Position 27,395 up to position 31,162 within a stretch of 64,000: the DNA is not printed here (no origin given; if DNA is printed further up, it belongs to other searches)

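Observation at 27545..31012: DUF3604 domain fused to a beta-lactamase/esterase-like serine hydrolase domain; second DUF3604 gene at window start fused to BNR repeats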

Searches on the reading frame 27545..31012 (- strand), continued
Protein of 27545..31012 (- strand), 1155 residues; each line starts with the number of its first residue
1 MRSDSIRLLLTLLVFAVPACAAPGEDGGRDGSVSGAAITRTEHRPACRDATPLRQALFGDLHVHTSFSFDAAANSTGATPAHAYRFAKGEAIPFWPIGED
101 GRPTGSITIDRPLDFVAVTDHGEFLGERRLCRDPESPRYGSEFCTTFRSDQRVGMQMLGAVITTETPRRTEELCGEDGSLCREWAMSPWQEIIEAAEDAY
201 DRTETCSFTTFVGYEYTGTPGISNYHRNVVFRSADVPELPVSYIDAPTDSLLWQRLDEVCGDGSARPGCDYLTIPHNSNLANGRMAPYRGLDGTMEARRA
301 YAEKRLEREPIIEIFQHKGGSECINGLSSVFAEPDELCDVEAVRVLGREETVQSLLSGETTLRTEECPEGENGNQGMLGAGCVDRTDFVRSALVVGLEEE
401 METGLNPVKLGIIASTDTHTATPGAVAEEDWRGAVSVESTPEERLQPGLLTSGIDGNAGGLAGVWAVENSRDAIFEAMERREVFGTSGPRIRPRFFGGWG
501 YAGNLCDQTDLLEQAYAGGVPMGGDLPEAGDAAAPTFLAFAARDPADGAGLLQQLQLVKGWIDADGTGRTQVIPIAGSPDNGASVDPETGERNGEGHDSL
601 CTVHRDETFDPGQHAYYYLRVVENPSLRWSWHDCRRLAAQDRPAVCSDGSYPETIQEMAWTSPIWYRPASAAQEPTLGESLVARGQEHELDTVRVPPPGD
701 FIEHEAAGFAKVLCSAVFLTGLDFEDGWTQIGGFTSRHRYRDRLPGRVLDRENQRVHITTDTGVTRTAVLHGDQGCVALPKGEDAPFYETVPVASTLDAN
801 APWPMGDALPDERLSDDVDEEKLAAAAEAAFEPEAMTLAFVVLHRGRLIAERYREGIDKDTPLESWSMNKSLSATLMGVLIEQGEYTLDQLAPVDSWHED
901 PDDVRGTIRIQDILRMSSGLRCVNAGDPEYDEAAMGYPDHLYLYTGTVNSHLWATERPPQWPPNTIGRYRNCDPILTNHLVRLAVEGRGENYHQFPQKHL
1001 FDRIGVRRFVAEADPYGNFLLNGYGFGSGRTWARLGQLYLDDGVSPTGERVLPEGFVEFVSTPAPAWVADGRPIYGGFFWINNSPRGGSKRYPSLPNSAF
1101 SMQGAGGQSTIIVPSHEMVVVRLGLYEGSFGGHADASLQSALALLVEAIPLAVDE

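Call 30: find_encoding_contigs(protein=P0034, flank=7000, max_places=2)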
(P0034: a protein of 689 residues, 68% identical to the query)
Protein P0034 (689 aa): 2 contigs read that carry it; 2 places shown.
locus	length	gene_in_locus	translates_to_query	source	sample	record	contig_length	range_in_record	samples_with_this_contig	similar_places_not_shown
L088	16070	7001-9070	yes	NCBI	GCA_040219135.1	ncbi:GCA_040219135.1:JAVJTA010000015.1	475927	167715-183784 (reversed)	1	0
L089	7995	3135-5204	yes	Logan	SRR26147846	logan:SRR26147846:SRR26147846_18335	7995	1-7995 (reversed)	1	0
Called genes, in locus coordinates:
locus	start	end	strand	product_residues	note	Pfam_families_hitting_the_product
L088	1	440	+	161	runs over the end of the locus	PF00111:Fer2, PF13085:Fer2_3 (faint), PF01799:Fer2_2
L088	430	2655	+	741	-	PF20256:MoCoBD_2, PF02738:MoCoBD_1, PF20256:MoCoBD_2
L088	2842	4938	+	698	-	PF01011:PQQ, PF13360:PQQ_2 (weak), PF13570:Beta-prop_ACSF4 (faint), PF13360:PQQ_2, PF01011:PQQ, PF13360:PQQ_2, PF13442:Cytochrome_CBB3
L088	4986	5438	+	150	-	PF10604:Polyketide_cyc2 (weak), PF08327:AHSA1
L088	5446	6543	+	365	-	PF03575:Peptidase_S51, PF13673:Acetyltransf_10 (weak), PF00583:Acetyltransf_1, PF13508:Acetyltransf_7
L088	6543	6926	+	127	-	PF06803:DUF1232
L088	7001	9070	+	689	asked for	PF12228:DUF3604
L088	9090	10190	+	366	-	PF08240:ADH_N, PF16912:Glu_dehyd_C (weak), PF00107:ADH_zinc_N, PF13602:ADH_zinc_N_2 (weak)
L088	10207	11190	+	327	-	PF00296:Bac_luciferase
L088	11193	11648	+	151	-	PF13622:4HBT_3 (weak), PF03061:4HBT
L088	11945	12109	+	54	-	-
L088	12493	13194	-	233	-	PF22119:GST_C_8, PF14497:GST_C_3 (weak)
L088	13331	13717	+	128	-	PF07883:Cupin_2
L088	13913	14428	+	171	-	PF06414:Zeta_toxin (weak), PF13238:AAA_18 (weak), PF13671:AAA_33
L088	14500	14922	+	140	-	PF12680:SnoaL_2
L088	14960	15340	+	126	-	PF00903:Glyoxalase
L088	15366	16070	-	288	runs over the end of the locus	PF00106:adh_short, PF08659:KR, PF13561:adh_short_C2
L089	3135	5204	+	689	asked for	PF12228:DUF3604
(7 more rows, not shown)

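Call 31: find_encoding_contigs(protein=P0029, flank=7000, max_places=2)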
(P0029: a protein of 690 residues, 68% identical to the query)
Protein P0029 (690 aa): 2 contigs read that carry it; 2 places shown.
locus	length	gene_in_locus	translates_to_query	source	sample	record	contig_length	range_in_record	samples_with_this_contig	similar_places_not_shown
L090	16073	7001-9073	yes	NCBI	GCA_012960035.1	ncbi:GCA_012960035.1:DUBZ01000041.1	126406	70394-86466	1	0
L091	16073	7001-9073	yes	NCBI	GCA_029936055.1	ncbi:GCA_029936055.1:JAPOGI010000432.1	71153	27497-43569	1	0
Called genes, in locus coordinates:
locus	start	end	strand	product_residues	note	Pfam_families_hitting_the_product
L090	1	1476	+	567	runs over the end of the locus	PF00361:Proton_antipo_M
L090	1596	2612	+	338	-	PF01553:Acyltransferase (faint)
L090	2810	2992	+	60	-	-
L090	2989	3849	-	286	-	PF03881:Fructosamin_kin, PF01636:APH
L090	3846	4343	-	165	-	PF01451:LMWPc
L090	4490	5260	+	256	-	PF08032:SpoU_sub_bind (faint), PF00588:SpoU_methylase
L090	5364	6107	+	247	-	-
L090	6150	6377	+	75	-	PF10041:DUF2277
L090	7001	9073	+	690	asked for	PF12228:DUF3604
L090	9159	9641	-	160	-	PF00588:SpoU_methylase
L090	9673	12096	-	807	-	PF01588:tRNA_bind, PF03483:B3_4, PF03484:B5, PF17759:tRNA_synthFbeta, PF03147:FDX-ACB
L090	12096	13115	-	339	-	PF02912:Phe_tRNA-synt_N, PF01409:tRNA-synt_2d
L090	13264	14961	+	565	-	PF00749:tRNA-synt_1c, PF03950:tRNA-synt_1c_C, PF20974:tRNA-synt_1c_C2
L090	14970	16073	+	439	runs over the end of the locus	PF03055:RPE65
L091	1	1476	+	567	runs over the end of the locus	PF00361:Proton_antipo_M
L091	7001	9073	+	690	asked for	PF12228:DUF3604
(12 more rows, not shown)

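Call 32: find_encoding_contigs(protein=P0013, flank=7000, max_places=2)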
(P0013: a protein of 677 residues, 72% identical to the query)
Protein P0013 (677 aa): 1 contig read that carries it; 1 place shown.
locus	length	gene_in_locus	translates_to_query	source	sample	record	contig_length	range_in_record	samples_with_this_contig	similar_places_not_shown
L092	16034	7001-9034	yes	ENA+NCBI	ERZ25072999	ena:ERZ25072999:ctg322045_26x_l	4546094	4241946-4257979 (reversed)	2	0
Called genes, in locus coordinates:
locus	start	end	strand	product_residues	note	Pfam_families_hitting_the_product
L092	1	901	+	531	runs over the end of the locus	PF00135:COesterase, PF10340:Say1_Mug180 (faint), PF20434:BD-FAE, PF00326:Peptidase_S9 (weak), PF07859:Abhydrolase_3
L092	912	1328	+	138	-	PF02566:OsmC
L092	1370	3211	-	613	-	PF13229:Beta_helix (faint)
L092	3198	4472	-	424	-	-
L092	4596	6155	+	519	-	PF00331:Glyco_hydro_10, PF14200:RicinB_lectin_2 (faint)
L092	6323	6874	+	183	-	PF20862:DUF6843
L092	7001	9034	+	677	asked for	PF12228:DUF3604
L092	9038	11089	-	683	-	PF00176:SNF2-rel_dom (faint)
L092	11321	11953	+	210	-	PF00565:SNase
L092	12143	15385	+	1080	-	PF13620:CarboxypepD_reg, PF07715:Plug (weak), PF25183:OMP_b-brl_4, PF00593:TonB_dep_Rec_b-barrel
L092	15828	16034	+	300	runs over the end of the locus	PF00069:Pkinase, PF07714:PK_Tyr_Ser-Thr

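Call 63: search_protein_representatives(protein=window:27548-31012:-)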
Query: 1155 residues. Proteins with E-value up to 0.001 (for the whole library): 12348; up to 1e-10: 5381; up to 1e-30: 1559. The best 150 are listed.
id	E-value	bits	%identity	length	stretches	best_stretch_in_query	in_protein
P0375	1.0e-275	934.3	94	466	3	332-563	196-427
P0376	3.3e-244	829.9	59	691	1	36-668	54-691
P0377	5.0e-202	690.2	68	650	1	37-497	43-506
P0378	1.2e-191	655.8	48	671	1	10-668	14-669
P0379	4.9e-177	607.4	57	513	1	154-669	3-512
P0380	1.3e-176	606.1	51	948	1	38-668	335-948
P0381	1.9e-173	595.6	61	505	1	671-1150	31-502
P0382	4.7e-171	587.6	50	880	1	41-669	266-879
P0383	8.7e-171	586.7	49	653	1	39-668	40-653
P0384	5.1e-170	584.2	50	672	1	38-670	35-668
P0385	2.1e-165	568.9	49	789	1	38-676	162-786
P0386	9.3e-164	563.5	49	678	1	17-670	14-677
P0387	4.2e-159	548.0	44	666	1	8-668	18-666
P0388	9.1e-155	533.7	49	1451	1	40-670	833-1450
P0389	2.7e-154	532.1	46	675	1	37-668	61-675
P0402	9.6e-138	477.3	47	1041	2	43-343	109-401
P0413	1.2e-132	460.4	47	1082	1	15-599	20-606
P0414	4.4e-132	458.6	44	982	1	46-668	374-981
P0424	7.7e-127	441.2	44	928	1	24-668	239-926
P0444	1.9e-120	420.0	55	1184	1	695-1146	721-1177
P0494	6.6e-108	378.5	39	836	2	708-990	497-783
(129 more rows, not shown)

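Call 65: search_protein_families(library=pfam, proteins=[P0413, P0444, P0388, P0402, P0380, P0382, P0414, P0424, P0494], max_evalue=0.0001)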
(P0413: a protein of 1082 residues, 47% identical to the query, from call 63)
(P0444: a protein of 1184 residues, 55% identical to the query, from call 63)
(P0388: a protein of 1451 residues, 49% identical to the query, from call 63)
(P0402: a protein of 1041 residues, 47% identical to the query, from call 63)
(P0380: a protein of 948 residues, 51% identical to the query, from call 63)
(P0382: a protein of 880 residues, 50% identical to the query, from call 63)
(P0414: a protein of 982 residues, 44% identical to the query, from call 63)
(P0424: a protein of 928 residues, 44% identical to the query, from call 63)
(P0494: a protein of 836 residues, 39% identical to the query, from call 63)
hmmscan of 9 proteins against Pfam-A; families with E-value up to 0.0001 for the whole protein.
P0413 (1082 aa): 1 family
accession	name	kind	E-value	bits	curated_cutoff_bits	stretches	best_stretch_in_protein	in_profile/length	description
PF12228.14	DUF3604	-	3.2e-133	445.7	20.4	1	57-586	2-495/591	Protein of unknown function (DUF3604)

P0444 (1184 aa): 2 families
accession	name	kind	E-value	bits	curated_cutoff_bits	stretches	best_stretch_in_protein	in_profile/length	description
PF00144.29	Beta-lactamase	-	1.1e-22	81.1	27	1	861-1156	9-307/329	Beta-lactamase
PF04389.22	Peptidase_M28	-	7.4e-20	71.9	21.3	1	278-493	4-190/193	Peptidase family M28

P0388 (1451 aa): 1 family
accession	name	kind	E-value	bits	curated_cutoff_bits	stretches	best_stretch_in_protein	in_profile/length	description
PF12228.14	DUF3604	-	5.6e-161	537.4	20.4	1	846-1448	3-591/591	Protein of unknown function (DUF3604)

P0402 (1041 aa): 1 family
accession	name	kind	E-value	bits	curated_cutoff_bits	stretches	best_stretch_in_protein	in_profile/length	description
PF12228.14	DUF3604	-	7.5e-161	536.9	20.4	1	119-715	3-591/591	Protein of unknown function (DUF3604)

P0380 (948 aa): 3 families
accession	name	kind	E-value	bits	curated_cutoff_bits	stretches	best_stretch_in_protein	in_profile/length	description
PF12228.14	DUF3604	-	2e-168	562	20.4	1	349-948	2-591/591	Protein of unknown function (DUF3604)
PF13795.12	HupE_UreJ_2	-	2.1e-47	161.1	24.5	1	137-280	1-150/156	HupE / UreJ protein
PF04955.18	HupE_UreJ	-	9.2e-07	29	23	1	137-301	21-176/179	HupE / UreJ protein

P0382 (880 aa): 1 family
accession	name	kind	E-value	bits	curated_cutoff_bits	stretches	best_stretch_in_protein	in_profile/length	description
PF12228.14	DUF3604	-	6.1e-169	563.7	20.4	1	277-878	2-591/591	Protein of unknown function (DUF3604)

P0414 (982 aa): 2 families
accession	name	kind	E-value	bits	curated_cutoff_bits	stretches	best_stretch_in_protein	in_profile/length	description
PF12228.14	DUF3604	-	1.1e-158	529.8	20.4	1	381-981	3-591/591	Protein of unknown function (DUF3604)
PF13795.12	HupE_UreJ_2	-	8.6e-44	149.4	24.5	1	141-287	3-153/156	HupE / UreJ protein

P0424 (928 aa): 1 family
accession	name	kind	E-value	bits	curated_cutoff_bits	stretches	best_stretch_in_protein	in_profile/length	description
PF12228.14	DUF3604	-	3.9e-157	524.7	20.4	2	598-926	294-591/591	Protein of unknown function (DUF3604)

P0494 (836 aa): 1 family
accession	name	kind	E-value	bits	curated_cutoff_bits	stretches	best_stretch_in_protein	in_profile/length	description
PF00144.29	Beta-lactamase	-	4.5e-36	125.1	27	2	190-468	14-314/329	Beta-lactamase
